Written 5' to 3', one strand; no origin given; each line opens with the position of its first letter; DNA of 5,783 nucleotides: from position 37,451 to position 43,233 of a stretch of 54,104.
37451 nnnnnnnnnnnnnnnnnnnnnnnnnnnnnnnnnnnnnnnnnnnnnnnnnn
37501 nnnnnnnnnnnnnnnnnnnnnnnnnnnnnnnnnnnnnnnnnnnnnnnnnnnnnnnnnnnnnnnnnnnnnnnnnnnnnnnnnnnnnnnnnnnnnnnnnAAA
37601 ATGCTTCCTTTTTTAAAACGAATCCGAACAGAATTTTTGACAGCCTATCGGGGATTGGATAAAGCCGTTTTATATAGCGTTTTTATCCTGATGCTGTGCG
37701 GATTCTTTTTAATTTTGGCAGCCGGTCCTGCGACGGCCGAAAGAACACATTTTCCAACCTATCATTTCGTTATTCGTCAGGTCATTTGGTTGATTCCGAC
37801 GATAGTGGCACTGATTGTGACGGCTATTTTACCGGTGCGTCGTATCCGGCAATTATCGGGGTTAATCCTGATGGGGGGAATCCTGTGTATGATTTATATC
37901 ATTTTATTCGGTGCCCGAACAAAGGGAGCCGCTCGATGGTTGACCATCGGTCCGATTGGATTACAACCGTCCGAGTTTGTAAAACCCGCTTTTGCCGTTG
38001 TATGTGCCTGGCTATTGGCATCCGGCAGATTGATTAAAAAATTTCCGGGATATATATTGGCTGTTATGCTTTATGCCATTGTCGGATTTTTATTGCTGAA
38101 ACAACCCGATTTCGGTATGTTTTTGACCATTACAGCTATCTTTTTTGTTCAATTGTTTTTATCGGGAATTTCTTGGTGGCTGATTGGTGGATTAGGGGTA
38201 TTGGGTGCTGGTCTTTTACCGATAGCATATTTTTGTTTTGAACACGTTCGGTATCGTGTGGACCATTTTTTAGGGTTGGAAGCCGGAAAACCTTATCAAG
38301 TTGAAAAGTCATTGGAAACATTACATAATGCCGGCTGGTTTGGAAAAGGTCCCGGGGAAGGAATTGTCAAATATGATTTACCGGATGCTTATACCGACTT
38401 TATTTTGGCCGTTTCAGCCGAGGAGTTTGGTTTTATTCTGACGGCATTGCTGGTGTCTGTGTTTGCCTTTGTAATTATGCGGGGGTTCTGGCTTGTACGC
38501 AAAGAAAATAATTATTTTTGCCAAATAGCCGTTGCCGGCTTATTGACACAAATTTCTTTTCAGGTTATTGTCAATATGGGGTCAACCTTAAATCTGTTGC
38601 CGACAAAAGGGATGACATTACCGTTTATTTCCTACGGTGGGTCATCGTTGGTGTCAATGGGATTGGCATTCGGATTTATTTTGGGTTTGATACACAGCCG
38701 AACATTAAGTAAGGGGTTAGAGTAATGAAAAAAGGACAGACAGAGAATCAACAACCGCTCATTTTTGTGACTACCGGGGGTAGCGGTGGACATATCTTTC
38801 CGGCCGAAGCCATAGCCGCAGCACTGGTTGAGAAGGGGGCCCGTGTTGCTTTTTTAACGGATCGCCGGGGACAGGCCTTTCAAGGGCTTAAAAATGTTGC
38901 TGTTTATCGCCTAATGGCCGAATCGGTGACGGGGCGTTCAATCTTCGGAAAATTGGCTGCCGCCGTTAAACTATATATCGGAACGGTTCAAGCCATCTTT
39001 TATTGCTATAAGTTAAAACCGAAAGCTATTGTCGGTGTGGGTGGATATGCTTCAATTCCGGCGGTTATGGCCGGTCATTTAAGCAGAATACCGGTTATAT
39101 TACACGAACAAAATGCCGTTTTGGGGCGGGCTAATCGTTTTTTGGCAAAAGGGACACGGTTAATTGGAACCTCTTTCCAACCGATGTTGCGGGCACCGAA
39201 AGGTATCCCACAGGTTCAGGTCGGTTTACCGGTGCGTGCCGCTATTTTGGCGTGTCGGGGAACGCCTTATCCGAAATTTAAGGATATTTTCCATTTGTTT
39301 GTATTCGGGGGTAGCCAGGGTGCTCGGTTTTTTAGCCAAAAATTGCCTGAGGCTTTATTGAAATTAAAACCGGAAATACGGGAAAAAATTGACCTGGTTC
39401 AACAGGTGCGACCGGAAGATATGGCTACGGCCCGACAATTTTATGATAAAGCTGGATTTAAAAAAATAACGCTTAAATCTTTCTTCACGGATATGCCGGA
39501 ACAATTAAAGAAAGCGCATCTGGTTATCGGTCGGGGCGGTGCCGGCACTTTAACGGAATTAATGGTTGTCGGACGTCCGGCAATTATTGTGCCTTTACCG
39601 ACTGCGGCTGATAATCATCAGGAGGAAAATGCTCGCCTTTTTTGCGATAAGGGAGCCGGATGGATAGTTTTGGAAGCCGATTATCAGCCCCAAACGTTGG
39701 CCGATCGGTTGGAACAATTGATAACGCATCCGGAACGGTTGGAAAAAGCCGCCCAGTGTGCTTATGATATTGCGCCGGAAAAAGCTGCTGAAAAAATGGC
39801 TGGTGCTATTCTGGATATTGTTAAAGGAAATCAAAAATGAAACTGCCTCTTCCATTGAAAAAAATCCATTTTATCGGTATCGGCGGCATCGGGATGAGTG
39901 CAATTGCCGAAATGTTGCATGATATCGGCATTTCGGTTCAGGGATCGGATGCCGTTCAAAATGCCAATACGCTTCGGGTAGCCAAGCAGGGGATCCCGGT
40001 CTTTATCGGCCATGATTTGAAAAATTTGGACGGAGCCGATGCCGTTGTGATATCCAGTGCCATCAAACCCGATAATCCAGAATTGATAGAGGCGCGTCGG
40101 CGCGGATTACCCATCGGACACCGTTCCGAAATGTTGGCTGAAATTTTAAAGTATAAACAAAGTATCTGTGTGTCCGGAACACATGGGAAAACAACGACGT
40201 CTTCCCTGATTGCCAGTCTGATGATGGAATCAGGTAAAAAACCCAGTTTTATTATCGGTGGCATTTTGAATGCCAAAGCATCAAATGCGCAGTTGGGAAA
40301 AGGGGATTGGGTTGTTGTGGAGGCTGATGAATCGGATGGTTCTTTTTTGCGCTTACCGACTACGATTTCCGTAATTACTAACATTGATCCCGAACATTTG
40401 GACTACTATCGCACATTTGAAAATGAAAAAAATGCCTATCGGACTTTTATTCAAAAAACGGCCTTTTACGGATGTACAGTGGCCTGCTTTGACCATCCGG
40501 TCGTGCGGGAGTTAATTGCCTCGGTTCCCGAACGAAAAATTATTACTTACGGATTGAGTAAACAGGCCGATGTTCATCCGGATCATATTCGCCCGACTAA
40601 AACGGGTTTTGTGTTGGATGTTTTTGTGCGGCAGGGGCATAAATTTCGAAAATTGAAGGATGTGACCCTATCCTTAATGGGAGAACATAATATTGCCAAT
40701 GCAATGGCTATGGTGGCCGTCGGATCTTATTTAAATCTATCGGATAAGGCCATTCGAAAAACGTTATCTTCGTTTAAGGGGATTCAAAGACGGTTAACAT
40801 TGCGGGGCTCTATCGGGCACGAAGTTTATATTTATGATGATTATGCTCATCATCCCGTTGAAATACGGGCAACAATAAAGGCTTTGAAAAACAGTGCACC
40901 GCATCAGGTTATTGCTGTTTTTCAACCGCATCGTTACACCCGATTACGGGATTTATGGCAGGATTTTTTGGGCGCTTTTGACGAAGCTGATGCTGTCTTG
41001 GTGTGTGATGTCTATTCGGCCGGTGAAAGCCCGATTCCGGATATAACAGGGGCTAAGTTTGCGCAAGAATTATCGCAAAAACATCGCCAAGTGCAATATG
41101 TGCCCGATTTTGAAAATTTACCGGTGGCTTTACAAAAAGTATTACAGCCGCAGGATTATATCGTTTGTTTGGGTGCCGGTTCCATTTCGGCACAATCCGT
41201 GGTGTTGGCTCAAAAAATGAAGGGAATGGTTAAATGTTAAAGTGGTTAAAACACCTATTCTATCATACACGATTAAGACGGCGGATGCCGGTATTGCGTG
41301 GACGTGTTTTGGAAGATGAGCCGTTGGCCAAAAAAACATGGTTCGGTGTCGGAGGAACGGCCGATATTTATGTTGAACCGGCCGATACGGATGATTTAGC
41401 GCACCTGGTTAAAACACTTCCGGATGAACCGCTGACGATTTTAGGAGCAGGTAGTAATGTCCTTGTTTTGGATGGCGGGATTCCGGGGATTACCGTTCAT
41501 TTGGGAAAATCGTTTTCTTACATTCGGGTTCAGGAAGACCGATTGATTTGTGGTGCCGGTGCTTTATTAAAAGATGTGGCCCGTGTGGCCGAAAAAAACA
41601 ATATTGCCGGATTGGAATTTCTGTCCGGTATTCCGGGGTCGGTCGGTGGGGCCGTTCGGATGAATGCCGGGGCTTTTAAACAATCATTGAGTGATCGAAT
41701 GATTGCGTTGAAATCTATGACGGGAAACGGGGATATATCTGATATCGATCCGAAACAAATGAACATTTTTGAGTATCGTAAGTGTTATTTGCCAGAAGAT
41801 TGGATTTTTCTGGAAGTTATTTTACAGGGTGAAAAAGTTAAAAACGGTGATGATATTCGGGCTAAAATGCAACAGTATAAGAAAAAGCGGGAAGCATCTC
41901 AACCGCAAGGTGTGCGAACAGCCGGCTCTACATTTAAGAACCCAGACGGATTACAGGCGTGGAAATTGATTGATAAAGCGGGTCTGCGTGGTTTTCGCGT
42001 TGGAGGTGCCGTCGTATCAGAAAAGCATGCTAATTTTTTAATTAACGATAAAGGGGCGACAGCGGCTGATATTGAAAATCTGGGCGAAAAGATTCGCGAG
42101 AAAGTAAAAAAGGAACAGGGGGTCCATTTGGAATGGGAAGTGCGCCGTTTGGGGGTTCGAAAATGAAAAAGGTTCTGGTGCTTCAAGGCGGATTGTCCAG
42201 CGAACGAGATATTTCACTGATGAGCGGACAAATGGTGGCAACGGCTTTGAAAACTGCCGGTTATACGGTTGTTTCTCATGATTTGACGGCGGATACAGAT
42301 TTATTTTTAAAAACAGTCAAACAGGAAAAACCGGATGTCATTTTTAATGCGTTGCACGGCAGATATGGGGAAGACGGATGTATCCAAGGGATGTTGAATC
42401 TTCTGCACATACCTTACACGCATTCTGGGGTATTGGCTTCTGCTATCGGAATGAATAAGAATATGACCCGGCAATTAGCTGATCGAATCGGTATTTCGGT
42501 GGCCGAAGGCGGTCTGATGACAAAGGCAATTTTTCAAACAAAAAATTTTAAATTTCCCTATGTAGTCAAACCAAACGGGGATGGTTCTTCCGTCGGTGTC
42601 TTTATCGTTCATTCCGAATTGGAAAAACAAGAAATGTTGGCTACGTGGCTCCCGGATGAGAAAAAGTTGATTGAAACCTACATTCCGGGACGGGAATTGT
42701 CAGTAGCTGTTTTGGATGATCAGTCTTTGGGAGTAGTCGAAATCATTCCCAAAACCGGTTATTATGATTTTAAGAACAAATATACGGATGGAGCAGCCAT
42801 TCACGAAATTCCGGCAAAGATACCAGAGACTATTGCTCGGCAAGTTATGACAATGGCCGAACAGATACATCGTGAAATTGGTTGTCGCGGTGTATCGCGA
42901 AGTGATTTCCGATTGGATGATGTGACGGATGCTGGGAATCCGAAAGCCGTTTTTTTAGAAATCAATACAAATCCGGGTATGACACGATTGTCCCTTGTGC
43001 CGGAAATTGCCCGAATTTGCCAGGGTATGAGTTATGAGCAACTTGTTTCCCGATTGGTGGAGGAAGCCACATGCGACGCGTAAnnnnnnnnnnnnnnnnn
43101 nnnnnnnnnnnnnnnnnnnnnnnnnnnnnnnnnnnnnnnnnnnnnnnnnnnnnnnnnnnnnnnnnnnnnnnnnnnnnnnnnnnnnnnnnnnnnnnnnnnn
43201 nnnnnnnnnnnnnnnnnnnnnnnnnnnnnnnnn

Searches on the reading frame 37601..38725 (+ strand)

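Call 17: search_protein_families(library=pfam, proteins=[window:37601-38725:+], max_evalue=0.001)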
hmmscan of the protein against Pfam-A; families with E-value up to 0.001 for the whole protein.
window:37601-38725:+ (374 aa): 1 family
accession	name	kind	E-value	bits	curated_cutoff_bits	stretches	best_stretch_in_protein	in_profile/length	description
PF01098.24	FTSW_RODA_SPOVE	-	1.9e-71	241.4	26.4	1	24-366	5-353/356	Cell cycle protein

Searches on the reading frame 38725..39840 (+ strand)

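Call 17: search_protein_families(library=pfam, proteins=[window:38725-39840:+], max_evalue=0.001)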
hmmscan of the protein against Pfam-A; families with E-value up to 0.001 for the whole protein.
window:38725-39840:+ (371 aa): 4 families
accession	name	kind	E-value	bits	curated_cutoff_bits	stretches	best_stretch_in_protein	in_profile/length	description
PF04101.22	Glyco_tran_28_C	-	6.5e-39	134.1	22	1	191-346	2-154/166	Glycosyltransferase family 28 C-terminal domain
PF03033.26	Glyco_transf_28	-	6.8e-29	101.2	26.2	1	13-142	1-132/139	Glycosyltransferase family 28 N-terminal domain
PF06722.18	EryCIII-like_C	-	6.3e-05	23.4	31.7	1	257-357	41-137/145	Erythromycin biosynthesis protein CIII-like, C-terminal domain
PF13579.12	Glyco_trans_4_4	-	0.00037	21.3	29.7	1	27-139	7-112/158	Glycosyl transferase 4-like domain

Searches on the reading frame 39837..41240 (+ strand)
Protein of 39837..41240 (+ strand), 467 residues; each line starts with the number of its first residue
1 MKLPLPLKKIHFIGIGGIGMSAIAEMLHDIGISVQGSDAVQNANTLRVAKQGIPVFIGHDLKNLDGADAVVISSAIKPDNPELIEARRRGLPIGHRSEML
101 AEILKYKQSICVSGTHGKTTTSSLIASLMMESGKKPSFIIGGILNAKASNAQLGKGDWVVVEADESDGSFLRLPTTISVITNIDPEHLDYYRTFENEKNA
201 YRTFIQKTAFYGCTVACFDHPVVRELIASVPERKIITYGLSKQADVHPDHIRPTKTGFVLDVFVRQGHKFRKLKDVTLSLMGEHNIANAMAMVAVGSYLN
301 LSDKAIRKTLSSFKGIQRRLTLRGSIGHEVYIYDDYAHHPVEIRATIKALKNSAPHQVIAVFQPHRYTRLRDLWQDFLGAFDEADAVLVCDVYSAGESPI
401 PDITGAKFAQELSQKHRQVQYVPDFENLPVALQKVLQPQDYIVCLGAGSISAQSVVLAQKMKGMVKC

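Call 17: search_protein_families(library=pfam, proteins=[window:39837-41240:+], max_evalue=0.001)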
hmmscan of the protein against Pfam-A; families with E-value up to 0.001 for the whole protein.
window:39837-41240:+ (467 aa): 4 families
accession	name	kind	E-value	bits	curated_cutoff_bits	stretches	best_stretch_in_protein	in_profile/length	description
PF01225.30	Mur_ligase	-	1.1e-28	99.9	21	1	9-107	1-94/95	Mur ligase family, catalytic domain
PF08245.18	Mur_ligase_M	-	1.1e-26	94.4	24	1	112-295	1-199/200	Mur ligase middle domain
PF02875.26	Mur_ligase_C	-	2.6e-20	74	28.4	1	318-448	1-127/127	Mur ligase, glutamate ligase domain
PF21799.2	MurD-like_N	-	9.1e-05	23.1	27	1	8-93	1-86/88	Mur ligase MurD-like, N-terminal domain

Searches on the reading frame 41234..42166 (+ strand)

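Call 17: search_protein_families(library=pfam, proteins=[window:41234-42166:+], max_evalue=0.001)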
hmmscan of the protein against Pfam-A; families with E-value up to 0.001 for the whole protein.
window:41234-42166:+ (310 aa): 2 families
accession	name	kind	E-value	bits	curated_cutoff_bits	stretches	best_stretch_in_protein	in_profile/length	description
PF02873.21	MurB_C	-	2e-36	124.6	27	1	207-305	1-98/99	UDP-N-acetylenolpyruvoylglucosamine reductase, C-terminal domain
PF01565.28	FAD_binding_4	-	3.1e-19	69.5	26.4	1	44-170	2-137/139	FAD binding domain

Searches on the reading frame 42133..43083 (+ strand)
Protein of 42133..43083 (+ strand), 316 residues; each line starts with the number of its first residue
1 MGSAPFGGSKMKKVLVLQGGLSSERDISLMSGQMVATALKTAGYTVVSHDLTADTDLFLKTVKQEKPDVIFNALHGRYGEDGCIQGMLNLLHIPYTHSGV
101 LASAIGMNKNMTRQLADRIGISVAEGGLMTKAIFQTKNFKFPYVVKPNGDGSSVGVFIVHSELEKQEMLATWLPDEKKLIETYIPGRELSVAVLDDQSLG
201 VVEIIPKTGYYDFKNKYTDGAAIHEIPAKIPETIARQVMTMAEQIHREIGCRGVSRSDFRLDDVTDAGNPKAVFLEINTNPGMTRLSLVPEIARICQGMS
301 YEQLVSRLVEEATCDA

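Call 17: search_protein_families(library=pfam, proteins=[window:42133-43083:+], max_evalue=0.001)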
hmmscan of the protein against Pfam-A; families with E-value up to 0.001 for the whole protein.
window:42133-43083:+ (316 aa): 7 families
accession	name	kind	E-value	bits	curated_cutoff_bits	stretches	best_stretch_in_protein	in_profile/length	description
PF07478.18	Dala_Dala_lig_C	-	6.3e-43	147.1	24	1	136-310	32-204/204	D-ala D-ala ligase C-terminus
PF01820.27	Dala_Dala_lig_N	-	1.6e-21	77.5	34.6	2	63-96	86-119/121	D-ala D-ala ligase N-terminus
PF13535.11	ATP-grasp_4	-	6.4e-07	29.6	27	1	140-252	2-127/160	ATP-grasp domain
PF02222.28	ATP-grasp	-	1.5e-05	25.2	27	1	136-254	26-142/179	ATP-grasp domain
PF02655.19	ATP-grasp_3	-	0.00011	22.7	23.2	1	141-279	32-155/160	ATP-grasp domain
PF02786.22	CPSase_L_D2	-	0.00028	20.9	19.8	1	109-279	2-178/211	Carbamoyl-phosphate synthase L chain, ATP binding domain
PF02310.24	B12-binding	-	0.0003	21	32.1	0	33-71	18-56/121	B12 binding domain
